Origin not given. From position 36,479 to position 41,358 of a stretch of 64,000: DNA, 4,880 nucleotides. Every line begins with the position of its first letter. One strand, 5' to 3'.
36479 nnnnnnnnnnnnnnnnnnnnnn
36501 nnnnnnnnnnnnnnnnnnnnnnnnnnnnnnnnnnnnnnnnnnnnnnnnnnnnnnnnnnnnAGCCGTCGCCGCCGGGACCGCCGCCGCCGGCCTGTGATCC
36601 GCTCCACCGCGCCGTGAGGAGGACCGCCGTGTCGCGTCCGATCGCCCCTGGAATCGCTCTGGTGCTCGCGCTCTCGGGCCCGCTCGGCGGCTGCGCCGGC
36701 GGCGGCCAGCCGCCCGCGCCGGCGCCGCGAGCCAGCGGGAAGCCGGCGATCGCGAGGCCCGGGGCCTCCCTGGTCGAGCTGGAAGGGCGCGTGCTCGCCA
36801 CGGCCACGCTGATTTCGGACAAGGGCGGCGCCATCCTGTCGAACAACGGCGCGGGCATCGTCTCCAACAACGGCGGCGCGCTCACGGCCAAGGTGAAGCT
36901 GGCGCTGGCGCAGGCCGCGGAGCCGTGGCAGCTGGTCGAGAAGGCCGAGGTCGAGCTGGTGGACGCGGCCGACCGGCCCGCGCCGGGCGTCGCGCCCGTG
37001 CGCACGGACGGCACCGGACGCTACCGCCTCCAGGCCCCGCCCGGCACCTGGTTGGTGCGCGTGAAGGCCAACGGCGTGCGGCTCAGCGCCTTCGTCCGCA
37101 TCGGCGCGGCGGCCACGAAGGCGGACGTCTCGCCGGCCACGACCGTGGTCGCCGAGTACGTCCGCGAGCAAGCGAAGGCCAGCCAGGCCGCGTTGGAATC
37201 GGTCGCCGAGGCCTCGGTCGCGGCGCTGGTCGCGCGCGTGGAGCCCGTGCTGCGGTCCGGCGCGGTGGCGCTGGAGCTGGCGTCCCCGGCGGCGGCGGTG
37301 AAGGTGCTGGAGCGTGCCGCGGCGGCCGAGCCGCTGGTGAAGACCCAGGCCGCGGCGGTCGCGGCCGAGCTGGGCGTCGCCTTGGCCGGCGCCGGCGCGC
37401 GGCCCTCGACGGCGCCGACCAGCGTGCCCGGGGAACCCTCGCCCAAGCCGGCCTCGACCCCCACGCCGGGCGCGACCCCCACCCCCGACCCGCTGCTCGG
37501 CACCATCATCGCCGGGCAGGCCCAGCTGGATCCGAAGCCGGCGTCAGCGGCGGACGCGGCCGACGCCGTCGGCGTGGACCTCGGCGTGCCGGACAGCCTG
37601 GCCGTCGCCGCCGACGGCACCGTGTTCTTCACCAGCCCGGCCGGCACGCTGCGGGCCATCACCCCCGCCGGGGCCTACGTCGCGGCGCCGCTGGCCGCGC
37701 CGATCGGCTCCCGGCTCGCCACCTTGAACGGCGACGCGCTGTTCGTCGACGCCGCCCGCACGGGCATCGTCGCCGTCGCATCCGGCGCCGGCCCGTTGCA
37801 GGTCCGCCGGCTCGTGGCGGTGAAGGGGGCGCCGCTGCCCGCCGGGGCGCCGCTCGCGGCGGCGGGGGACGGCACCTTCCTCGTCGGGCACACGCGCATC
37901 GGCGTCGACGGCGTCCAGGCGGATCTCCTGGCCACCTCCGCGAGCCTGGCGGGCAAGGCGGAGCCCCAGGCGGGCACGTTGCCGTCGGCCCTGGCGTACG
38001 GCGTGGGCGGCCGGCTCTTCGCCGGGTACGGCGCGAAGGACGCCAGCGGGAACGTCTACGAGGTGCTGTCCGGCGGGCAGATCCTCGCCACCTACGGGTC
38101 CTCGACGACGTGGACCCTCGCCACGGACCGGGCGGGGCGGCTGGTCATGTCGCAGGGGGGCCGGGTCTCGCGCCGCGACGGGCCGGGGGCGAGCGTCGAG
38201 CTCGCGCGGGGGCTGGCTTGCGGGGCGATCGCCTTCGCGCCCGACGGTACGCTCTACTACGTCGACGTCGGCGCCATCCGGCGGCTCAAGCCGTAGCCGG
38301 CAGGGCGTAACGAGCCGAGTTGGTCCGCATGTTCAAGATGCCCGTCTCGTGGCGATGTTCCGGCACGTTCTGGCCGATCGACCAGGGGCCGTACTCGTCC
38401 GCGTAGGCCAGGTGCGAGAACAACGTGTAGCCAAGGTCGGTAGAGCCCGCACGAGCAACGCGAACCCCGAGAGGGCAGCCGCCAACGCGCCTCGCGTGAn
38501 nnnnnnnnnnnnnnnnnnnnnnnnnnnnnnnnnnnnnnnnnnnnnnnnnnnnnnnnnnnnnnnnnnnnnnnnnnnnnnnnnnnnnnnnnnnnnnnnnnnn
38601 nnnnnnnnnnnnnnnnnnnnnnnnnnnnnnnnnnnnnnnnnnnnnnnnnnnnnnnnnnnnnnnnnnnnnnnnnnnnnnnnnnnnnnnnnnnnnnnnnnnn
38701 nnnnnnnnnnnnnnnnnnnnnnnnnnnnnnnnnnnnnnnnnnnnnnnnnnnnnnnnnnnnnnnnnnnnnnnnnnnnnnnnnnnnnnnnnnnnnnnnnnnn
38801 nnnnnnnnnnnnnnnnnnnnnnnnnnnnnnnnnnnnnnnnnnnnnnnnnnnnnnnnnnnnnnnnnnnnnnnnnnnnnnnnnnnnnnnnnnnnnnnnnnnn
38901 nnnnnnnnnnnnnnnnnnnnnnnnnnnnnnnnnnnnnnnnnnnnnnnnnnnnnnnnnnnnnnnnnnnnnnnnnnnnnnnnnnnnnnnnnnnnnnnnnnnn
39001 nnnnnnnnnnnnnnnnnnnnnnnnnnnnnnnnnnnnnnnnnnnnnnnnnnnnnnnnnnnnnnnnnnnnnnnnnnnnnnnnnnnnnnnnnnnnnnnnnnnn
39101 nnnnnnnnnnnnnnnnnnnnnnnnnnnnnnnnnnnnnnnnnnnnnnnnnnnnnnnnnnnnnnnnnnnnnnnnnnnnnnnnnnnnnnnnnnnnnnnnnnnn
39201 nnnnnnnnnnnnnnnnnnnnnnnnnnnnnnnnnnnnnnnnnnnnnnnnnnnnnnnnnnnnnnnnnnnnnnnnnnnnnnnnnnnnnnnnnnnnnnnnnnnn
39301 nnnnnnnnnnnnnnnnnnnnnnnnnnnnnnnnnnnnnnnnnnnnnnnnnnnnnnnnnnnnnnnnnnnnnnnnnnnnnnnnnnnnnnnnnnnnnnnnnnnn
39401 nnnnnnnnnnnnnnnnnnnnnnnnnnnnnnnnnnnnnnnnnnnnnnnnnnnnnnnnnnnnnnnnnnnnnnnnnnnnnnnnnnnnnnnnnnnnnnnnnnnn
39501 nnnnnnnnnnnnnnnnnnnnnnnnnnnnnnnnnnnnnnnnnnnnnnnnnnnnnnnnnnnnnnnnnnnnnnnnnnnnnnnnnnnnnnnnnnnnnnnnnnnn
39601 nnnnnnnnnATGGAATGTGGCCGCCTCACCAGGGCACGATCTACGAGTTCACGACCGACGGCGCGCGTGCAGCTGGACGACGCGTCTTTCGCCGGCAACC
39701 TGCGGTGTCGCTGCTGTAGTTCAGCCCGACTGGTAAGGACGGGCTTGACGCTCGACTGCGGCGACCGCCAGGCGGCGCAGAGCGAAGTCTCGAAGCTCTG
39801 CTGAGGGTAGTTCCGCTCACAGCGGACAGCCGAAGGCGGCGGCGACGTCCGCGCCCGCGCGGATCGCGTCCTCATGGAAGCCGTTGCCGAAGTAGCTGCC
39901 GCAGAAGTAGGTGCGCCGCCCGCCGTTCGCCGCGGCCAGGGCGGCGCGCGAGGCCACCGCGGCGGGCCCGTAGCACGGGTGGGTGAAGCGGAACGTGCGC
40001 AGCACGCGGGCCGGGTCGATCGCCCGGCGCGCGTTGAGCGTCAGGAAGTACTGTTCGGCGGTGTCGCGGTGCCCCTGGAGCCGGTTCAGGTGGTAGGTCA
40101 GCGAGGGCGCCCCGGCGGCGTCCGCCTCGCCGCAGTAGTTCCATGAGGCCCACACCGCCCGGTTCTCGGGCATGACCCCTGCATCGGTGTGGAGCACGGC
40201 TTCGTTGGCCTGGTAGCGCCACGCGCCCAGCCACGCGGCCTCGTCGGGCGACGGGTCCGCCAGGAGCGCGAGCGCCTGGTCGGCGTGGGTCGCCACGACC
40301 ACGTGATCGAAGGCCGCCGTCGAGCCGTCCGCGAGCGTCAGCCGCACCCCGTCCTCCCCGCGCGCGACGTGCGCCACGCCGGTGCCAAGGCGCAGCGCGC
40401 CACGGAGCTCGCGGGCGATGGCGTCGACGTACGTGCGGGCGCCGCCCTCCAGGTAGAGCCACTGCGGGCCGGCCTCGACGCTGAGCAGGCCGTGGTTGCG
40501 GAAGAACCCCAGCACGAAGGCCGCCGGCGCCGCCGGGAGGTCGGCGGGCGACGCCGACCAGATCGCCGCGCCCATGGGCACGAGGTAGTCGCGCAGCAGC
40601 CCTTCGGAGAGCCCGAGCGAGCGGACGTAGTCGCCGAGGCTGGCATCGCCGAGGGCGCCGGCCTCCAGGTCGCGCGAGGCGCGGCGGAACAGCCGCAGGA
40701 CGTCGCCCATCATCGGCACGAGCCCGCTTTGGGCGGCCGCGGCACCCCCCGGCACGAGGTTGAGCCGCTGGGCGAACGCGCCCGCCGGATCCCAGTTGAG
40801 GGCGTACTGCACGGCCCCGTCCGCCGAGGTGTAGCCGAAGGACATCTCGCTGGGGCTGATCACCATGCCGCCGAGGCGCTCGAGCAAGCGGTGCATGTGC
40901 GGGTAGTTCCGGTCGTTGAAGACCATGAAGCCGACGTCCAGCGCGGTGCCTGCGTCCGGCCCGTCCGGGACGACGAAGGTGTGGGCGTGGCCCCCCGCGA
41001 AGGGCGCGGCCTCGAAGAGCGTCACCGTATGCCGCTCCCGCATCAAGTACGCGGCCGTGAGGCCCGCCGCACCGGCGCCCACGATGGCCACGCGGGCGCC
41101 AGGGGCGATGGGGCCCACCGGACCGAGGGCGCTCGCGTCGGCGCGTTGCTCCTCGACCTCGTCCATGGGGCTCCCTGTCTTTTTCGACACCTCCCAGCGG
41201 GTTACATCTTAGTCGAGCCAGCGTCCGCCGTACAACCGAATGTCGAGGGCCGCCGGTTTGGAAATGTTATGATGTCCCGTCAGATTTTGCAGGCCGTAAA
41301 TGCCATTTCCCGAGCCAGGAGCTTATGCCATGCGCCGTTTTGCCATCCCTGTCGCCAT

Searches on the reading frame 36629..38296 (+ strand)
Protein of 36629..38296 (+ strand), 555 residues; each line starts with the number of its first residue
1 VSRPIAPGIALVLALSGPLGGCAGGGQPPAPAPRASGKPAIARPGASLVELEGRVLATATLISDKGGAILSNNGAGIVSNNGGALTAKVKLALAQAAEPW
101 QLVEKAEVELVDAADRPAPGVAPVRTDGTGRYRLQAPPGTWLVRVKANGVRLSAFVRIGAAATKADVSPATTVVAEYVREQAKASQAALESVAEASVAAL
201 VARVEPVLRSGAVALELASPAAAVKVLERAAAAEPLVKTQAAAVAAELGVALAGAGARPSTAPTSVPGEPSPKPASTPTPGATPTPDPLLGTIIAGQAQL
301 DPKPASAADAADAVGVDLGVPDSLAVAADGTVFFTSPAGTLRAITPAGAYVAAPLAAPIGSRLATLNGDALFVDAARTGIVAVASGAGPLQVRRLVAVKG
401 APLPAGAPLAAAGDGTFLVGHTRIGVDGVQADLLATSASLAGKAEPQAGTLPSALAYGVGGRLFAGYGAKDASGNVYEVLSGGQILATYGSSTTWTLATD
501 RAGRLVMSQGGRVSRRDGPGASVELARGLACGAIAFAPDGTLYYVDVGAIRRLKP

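Call 6: search_protein_families(library=pfam, proteins=[window:36629-38296:+], max_evalue=1)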
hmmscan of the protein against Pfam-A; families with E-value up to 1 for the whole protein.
window:36629-38296:+ (555 aa): 3 families
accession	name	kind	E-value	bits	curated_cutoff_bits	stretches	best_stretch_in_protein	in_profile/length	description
PF13620.12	CarboxypepD_reg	-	2.3e-05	25.1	32.3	1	103-159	14-70/82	Carboxypeptidase regulatory-like domain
PF07210.18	DUF1416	-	0.0075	16.6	23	1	103-152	33-79/97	Protein of unknown function (DUF1416)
PF25021.1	TEN_NHL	-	0.031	13.7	27.1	0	529-555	31-57/357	Teneurin NHL domain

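Call 7: search_protein_families(library=ncbifam, proteins=[window:36629-38296:+], max_evalue=1)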
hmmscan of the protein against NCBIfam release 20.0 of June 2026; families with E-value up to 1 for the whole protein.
window:36629-38296:+ (555 aa): 2 families
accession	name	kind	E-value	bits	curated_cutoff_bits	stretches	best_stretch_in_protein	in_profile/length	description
NF033186.1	internalin_K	exception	0.23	9.9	1100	1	256-290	509-542/604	class 1 internalin InlK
NF037973.1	metallo_SslE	exception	0.96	6.7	3000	0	253-288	40-76/1519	lipoprotein metalloprotease SslE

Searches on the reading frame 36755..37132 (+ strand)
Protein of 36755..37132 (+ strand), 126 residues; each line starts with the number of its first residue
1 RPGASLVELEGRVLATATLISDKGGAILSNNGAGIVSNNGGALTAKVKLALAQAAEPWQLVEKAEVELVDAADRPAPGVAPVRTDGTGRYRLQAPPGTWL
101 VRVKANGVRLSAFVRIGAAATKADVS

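Call 54: search_protein_families(library=pfam, proteins=[window:36755-37132:+], max_evalue=1)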
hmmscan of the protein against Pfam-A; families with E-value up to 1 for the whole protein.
seq(126 aa): 3 families
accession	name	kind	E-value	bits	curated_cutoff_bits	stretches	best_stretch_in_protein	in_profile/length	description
PF13620.12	CarboxypepD_reg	-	3.3e-06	27.8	32.3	1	61-117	14-70/82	Carboxypeptidase regulatory-like domain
PF07210.18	DUF1416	-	0.0012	19.2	23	1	61-109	33-78/97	Protein of unknown function (DUF1416)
PF10670.15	DUF4198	-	0.037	14.6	34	1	61-105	160-207/209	Domain of unknown function (DUF4198)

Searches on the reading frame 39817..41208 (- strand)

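Call 33: search_protein_families(library=pfam, proteins=[window:39817-41208:-], max_evalue=0.001)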
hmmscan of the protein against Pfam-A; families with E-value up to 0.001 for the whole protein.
window:39817-41208:- (463 aa): 6 families
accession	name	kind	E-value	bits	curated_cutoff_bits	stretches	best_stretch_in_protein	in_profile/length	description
PF01593.30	Amino_oxidase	-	4.2e-24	86.1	19.8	1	48-319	2-266/443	Flavin containing amine oxidoreductase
PF13450.12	NAD_binding_8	-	2.2e-15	57.1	21.9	1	42-112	1-68/68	NAD(P)-binding Rossmann-like domain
PF01266.30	DAO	-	6.1e-07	29.7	27.9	1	39-75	1-38/353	FAD dependent oxidoreductase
PF07992.20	Pyr_redox_2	-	2.4e-05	24.4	26.1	0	39-71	2-31/291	Pyridine nucleotide-disulphide oxidoreductase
PF13454.12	NAD_binding_9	-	2.6e-05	24.7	21.8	0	271-307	116-152/155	FAD-NAD(P)-binding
PF00890.30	FAD_binding_2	-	0.00021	21.1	20.4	1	40-76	2-39/414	FAD binding domain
